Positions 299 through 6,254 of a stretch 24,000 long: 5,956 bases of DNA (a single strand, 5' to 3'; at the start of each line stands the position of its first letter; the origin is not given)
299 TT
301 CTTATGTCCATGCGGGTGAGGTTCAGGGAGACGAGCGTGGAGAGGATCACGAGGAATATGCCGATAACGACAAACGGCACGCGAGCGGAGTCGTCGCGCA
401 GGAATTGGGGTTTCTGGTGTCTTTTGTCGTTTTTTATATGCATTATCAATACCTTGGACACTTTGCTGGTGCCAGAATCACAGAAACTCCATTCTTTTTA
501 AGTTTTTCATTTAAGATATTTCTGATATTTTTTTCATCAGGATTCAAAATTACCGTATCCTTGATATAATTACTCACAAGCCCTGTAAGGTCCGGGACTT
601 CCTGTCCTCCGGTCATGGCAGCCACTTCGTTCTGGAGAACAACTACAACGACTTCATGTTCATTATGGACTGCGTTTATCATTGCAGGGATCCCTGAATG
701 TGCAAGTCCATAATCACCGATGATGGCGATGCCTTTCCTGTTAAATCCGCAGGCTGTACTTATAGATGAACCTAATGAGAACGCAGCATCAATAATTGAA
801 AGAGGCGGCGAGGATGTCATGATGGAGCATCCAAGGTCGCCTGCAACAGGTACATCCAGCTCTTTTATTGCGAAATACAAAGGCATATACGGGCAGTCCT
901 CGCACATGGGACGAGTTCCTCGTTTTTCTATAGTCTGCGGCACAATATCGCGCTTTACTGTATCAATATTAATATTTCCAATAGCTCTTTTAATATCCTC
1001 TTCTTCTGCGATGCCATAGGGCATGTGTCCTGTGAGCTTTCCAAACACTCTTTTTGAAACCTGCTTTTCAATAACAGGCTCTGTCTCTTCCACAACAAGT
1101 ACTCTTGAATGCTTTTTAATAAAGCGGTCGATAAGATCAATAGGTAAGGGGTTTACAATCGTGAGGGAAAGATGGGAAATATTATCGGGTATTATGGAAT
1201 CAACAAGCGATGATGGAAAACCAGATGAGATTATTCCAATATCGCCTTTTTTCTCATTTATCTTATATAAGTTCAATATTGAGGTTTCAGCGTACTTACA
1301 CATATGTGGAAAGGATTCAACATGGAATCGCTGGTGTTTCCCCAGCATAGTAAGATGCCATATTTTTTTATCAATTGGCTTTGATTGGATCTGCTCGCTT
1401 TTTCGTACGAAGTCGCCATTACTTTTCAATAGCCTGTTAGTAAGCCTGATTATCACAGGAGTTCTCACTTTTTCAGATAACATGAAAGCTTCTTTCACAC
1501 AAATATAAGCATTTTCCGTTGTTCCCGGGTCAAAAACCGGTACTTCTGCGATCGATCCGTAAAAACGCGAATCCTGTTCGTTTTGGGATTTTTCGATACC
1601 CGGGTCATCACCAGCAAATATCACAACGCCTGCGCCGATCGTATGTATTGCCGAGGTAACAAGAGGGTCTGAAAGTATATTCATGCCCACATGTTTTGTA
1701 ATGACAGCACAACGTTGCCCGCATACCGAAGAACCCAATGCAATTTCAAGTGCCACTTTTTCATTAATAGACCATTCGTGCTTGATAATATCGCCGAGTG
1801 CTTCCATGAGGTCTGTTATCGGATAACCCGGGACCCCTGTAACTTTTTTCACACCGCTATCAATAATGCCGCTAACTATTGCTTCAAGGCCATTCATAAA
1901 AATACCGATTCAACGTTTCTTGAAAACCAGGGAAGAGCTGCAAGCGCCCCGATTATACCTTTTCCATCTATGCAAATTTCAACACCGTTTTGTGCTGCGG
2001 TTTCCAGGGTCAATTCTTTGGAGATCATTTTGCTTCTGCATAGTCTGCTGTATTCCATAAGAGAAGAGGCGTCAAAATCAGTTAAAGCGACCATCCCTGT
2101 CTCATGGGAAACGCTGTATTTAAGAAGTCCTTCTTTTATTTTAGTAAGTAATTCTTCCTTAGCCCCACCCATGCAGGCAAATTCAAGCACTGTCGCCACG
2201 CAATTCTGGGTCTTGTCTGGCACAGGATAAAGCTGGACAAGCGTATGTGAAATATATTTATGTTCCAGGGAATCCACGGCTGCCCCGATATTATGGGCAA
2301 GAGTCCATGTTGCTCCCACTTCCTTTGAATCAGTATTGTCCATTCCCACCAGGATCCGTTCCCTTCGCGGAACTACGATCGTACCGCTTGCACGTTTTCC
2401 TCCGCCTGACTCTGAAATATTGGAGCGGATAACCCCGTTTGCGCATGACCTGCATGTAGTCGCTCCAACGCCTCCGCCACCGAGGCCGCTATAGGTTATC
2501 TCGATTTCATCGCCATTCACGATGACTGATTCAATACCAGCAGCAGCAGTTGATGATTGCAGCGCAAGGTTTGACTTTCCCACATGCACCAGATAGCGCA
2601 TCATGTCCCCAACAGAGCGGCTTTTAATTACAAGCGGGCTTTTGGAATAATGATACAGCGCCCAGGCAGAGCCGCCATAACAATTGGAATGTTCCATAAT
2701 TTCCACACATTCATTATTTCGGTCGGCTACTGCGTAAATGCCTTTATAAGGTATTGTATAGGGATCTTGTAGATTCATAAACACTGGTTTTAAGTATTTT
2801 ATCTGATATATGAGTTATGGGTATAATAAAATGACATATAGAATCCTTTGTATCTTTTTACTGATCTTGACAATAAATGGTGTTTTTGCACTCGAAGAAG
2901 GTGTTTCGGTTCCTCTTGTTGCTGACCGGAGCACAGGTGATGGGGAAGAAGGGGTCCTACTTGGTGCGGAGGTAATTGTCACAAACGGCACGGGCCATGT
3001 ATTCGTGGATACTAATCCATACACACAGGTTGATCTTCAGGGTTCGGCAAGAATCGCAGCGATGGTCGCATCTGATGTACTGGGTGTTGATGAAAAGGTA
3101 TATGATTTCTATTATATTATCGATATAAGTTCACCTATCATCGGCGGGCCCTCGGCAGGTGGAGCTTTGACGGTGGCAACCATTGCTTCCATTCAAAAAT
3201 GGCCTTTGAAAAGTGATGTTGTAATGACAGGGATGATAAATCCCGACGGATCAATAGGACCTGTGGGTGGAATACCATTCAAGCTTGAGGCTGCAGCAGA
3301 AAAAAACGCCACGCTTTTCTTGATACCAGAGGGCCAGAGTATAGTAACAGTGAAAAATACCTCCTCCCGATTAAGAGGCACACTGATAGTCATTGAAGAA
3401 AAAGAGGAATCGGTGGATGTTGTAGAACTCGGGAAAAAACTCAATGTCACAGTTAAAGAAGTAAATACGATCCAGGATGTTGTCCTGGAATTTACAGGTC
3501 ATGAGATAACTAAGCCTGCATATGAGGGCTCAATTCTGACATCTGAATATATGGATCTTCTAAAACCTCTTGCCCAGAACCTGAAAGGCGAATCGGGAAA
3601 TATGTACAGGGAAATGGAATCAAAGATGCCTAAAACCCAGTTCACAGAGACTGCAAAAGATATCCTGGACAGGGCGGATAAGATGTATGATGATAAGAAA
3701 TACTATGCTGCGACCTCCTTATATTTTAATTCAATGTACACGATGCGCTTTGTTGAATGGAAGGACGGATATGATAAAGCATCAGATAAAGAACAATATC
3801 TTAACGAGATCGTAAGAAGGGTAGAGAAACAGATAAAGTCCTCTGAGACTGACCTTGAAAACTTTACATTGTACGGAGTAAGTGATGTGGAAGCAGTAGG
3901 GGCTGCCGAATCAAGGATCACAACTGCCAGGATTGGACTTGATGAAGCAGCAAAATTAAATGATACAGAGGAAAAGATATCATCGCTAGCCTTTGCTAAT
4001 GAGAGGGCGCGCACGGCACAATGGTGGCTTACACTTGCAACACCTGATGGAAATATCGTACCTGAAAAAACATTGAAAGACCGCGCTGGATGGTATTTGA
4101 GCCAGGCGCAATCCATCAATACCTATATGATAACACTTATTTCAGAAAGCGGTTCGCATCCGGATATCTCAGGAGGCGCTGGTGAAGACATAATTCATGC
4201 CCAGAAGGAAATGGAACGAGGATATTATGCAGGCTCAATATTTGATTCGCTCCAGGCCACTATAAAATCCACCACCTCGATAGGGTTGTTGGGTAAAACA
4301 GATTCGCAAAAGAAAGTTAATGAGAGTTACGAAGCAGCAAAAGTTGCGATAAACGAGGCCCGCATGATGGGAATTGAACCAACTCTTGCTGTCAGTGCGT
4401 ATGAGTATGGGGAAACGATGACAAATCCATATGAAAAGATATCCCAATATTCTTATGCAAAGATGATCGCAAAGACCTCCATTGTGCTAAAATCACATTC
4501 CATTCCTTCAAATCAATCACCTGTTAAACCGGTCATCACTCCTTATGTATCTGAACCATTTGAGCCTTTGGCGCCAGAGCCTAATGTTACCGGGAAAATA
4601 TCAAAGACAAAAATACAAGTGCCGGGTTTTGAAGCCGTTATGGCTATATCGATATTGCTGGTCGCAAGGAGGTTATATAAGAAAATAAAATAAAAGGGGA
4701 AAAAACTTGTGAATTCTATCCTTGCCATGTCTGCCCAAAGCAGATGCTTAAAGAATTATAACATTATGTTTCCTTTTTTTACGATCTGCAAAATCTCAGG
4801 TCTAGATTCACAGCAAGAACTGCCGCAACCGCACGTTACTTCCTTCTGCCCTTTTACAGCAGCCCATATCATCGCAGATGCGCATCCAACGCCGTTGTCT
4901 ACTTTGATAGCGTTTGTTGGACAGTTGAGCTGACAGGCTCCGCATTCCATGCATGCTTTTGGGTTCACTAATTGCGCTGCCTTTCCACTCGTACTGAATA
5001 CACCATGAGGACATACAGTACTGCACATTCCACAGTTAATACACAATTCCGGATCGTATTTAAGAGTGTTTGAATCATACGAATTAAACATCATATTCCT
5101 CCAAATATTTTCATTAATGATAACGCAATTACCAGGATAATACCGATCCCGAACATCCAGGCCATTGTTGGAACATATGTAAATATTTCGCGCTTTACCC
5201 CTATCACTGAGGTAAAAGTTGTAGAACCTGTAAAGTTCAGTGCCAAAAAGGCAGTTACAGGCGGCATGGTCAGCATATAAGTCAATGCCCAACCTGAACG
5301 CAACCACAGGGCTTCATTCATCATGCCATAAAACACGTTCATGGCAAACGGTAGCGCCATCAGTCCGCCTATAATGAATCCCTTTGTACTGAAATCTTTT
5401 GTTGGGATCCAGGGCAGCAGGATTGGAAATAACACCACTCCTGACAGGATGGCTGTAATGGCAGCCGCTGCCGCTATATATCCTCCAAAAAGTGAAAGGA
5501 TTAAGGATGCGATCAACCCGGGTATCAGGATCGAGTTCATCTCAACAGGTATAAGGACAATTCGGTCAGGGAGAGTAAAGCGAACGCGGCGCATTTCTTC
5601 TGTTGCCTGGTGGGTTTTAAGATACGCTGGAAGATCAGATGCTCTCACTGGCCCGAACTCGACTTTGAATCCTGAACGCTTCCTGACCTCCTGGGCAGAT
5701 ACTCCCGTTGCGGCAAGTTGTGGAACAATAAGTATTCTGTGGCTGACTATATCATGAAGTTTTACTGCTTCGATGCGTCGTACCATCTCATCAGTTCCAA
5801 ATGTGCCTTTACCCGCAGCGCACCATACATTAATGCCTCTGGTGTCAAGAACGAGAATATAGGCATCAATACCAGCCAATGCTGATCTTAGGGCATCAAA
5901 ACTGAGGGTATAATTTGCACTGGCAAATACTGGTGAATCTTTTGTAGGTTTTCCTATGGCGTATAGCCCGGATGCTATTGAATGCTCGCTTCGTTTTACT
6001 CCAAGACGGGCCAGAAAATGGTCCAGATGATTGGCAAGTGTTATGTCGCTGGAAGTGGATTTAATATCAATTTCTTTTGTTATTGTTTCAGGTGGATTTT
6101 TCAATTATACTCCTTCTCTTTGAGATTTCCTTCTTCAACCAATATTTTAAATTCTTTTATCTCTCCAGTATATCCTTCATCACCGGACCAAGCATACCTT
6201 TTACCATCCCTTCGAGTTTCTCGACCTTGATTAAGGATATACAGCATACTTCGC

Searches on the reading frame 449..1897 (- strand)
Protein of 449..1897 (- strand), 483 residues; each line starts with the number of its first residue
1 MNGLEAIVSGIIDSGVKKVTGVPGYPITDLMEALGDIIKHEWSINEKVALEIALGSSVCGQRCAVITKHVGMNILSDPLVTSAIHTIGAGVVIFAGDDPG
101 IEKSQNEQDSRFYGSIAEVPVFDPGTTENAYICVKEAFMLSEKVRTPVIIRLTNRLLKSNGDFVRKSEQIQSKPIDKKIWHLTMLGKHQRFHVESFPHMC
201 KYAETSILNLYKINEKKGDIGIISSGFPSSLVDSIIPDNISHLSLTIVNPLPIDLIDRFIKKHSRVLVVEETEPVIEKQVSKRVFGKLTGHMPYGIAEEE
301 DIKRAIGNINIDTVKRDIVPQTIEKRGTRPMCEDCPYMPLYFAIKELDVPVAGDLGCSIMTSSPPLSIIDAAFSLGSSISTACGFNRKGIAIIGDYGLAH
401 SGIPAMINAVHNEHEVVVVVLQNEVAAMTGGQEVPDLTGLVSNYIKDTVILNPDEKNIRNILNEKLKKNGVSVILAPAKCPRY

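Call 4: search_protein_families(library=pfam, proteins=[window:449-1897:-], max_evalue=0.01)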
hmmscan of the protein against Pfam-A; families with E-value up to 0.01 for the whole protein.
window:449-1897:- (483 aa): 3 families
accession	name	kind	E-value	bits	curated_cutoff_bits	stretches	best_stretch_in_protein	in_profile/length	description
PF02775.26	TPP_enzyme_C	-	1.5e-10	41.5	21.9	1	354-438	1-97/151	Thiamine pyrophosphate enzyme, C-terminal TPP binding domain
PF02776.23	TPP_enzyme_N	-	1.9e-07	31.3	26.8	1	1-76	1-78/119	Thiamine pyrophosphate enzyme, N-terminal TPP binding domain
PF01855.24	POR_N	-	0.00016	21.9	27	1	45-152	45-153/231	Pyruvate flavodoxin/ferredoxin oxidoreductase, thiamine diP-bdg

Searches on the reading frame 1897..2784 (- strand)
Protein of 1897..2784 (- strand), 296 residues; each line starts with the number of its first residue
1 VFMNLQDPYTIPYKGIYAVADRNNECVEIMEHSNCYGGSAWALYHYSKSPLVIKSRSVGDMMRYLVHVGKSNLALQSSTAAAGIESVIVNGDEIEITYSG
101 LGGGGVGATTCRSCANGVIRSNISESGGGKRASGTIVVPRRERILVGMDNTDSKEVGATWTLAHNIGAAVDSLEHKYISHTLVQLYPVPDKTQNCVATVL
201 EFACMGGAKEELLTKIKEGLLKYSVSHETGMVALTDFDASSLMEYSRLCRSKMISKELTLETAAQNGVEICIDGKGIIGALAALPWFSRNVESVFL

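Call 4: search_protein_families(library=pfam, proteins=[window:1897-2784:-], max_evalue=0.01)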
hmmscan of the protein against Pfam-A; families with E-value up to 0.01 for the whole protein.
window:1897-2784:- (296 aa): 2 families
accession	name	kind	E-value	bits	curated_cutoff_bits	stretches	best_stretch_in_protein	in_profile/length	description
PF22641.2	TiaS_TCKD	-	6.5e-11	42.9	27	1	146-209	2-66/156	TiaS TCKD domain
PF08489.16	TiaS_FLD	-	5.5e-07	30.1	21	0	178-239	61-112/116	TiaS FLD domain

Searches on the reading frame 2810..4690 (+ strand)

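Call 4: search_protein_families(library=pfam, proteins=[window:2810-4690:+], max_evalue=0.01)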
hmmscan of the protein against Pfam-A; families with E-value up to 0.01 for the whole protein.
window:2810-4690:+ (627 aa): 2 families
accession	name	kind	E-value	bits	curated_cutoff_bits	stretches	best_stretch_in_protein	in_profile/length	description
PF05362.19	Lon_C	-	4e-09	36.8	21.1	1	112-192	108-187/205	Lon protease (S16) C-terminal proteolytic domain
PF25186.1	Tad4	-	0.0084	16.8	25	0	473-556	29-107/113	Type I Thoeris inhibitor Tad4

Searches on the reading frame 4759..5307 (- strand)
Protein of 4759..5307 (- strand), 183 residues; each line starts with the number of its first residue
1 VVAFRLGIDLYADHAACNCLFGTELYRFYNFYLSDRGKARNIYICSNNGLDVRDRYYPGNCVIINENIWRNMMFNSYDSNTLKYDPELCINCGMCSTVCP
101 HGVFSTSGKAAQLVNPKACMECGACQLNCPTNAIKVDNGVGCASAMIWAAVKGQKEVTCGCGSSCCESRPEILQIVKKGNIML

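Call 4: search_protein_families(library=pfam, proteins=[window:4759-5307:-], max_evalue=0.01)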
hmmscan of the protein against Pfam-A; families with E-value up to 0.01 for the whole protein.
window:4759-5307:- (183 aa): 11 families
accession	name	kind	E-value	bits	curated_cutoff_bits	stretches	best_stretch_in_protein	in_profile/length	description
PF00037.32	Fer4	-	3.7e-14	52.3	21.1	2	83-104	2-23/24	4Fe-4S binding domain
PF13237.11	Fer4_10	-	7.2e-10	39.1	25.5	1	83-130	3-53/53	4Fe-4S dicluster domain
PF12837.12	Fer4_6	-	4.1e-09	36.4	25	1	83-104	3-24/24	4Fe-4S binding domain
PF13187.11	Fer4_9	-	2.2e-08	34.4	27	1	89-134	2-52/52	4Fe-4S dicluster domain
PF12838.12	Fer4_7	-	3.5e-08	34.2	27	1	78-103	27-52/52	4Fe-4S dicluster domain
PF12797.12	Fer4_2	-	1.2e-07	31.7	24.5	2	84-100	5-21/22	4Fe-4S binding domain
PF14697.11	Fer4_21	-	2.6e-07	31.1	35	1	85-135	4-58/59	4Fe-4S dicluster domain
PF13484.11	Fer4_16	-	3.8e-05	24.8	30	0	89-107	2-20/66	4Fe-4S double cluster binding domain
PF13534.11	Fer4_17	-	5.6e-05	24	22.2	1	69-103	26-60/61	4Fe-4S dicluster domain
PF13183.11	Fer4_8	-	0.00035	21.5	27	1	79-103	44-68/68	4Fe-4S dicluster domain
PF12800.12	Fer4_4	-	0.0018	18.9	24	1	86-100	1-15/17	4Fe-4S binding domain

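Call 5: search_protein_families(library=ncbifam, proteins=[window:4759-5307:-], max_evalue=0.01)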
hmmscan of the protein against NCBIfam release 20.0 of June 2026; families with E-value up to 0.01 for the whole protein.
window:4759-5307:- (183 aa): 61 families (the best 25 are shown)
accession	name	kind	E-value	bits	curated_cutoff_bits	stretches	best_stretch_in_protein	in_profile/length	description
NF040864.1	HgcB_ferredoxin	equivalog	9.4e-32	108.7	99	1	78-166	3-93/93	mercury methylation ferredoxin HgcB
NF043039.1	HgcAB_like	equivalog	3.1e-13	50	285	1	75-134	288-349/350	HgcAB-like fusion protein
NF038196.1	ferrodoxin_EFR1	subfamily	6.8e-10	39.4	75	1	71-138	167-233/242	EFR1 family ferrodoxin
NF058577.1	FdxA_fam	equivalog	2.7e-09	37.1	65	1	88-133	8-52/52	4Fe-4S ferredoxin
NF045490.1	FdxA_Protbact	equivalog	1.2e-08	35.1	135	2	98-141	20-62/104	ferredoxin FdxA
NF040770.1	hetero_SS_HdrA2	exception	2.2e-08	32.7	1100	1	78-152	568-642/777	CoB-CoM heterodisulfide reductase HdrA2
NF006221.0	PRK08348.1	subfamily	3.3e-08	33.3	124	1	81-139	38-97/136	NADH-plastoquinone oxidoreductase subunit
NF040684.1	PorD_Arch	equivalog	4.2e-08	33.1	120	1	57-136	10-81/85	pyruvate synthase subunit PorD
TIGR02494.1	PFLE_PFLC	subfamily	8e-08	31.9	174.35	1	79-137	40-100/293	glycyl-radical enzyme activating protein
TIGR02179.1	PorD_KorD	subfamily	8.5e-08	32.2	60.05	1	84-136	22-74/78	2-oxoacid:acceptor oxidoreductase, delta subunit, pyruvate/2-ketoisovalerate family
NF045790.1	OxalOxreddelta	equivalog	1.4e-07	31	230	1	82-135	255-307/316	oxalate oxidoreductase subunit delta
TIGR04395.1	cutC_activ_rSAM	equivalog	1.4e-06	27.8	360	1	82-139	49-108/309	choline TMA-lyase-activating enzyme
NF045480.1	FdxA_Actino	equivalog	1.5e-06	28.4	125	1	108-140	29-61/107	ferredoxin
NF041891.1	hdrA_Methbact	equivalog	1.8e-06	26.5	1300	1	84-153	569-634/762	ferredoxin:CoB-CoM heterodisulfide reductase subunit HdrA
NF045874.1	Vhu_polyferre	exception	2.2e-06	26.7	600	1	81-145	190-254/381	F420-non-reducing hydrogenase associated-polyferredoxin VhuB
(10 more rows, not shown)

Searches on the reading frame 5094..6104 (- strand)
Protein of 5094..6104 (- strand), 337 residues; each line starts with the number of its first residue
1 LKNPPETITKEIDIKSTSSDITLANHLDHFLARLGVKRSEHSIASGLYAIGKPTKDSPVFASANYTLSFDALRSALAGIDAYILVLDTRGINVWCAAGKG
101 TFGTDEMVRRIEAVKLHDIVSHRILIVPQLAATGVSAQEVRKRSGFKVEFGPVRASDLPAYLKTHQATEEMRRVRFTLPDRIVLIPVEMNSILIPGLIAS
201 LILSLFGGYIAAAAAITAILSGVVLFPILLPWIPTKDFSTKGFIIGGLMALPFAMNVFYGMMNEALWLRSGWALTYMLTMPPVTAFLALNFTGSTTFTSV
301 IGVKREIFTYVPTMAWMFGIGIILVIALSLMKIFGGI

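Call 4: search_protein_families(library=pfam, proteins=[window:5094-6104:-], max_evalue=0.01)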
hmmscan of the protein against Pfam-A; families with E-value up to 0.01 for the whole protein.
window:5094-6104:- (337 aa): 1 family
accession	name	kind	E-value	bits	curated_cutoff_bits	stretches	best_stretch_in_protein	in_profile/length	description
PF03599.22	CdhD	-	5.9e-14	52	24.8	1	44-160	269-385/387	CO dehydrogenase/acetyl-CoA synthase delta subunit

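Call 5: search_protein_families(library=ncbifam, proteins=[window:5094-6104:-], max_evalue=0.01)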
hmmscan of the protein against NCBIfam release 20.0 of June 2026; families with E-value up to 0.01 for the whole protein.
window:5094-6104:- (337 aa): 3 families
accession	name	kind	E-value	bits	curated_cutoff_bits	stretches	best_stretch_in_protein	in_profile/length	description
NF040863.1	HgcA_corrinoid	equivalog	1.2e-127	425.6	275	1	15-330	2-324/325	mercury methylation corrinoid protein HgcA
NF043039.1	HgcAB_like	equivalog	1.1e-61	209.4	285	1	40-298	13-279/350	HgcAB-like fusion protein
NF003195.0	PRK04165.1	equivalog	6.9e-22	77.9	306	1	42-167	323-448/450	acetyl-CoA decarbonylase/synthase complex subunit gamma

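Call 76: find_related_loci(query=A3, collection=metagenome_contigs, flank=2500)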
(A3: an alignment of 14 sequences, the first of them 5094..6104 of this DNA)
Query A3 (337 aa) in metagenome_contigs; peptide patterns used: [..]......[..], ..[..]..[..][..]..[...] (x = any residue, [..] = any of these).
600 stretches matched a pattern (row limit reached: there are more); 588 encode a relative of the query (tblastn E <= 1e-3); the best 80 are kept; 80 distinct loci.
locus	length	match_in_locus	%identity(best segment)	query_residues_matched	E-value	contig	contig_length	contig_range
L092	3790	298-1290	65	7-337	1e-146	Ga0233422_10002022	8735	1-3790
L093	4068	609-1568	65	13-332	5e-142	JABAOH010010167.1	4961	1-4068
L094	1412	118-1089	66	13-336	3e-152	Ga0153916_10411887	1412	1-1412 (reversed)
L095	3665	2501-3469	67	14-336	9e-141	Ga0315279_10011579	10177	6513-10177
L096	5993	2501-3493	63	7-337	4e-139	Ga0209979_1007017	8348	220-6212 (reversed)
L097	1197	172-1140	64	14-336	6e-152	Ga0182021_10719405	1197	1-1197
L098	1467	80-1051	67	13-336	8e-149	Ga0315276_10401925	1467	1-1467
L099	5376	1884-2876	62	14-336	1e-135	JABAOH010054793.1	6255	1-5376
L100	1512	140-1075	67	13-332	4e-145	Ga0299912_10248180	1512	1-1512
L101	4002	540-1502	61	11-331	3e-133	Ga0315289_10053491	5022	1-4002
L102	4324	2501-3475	60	8-332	1e-132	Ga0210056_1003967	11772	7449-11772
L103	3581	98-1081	64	9-336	6e-132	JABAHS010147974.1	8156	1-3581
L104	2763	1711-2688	60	7-332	8e-137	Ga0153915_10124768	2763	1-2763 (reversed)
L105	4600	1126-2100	65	13-337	7e-131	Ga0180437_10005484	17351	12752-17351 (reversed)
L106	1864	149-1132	59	8-335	2e-138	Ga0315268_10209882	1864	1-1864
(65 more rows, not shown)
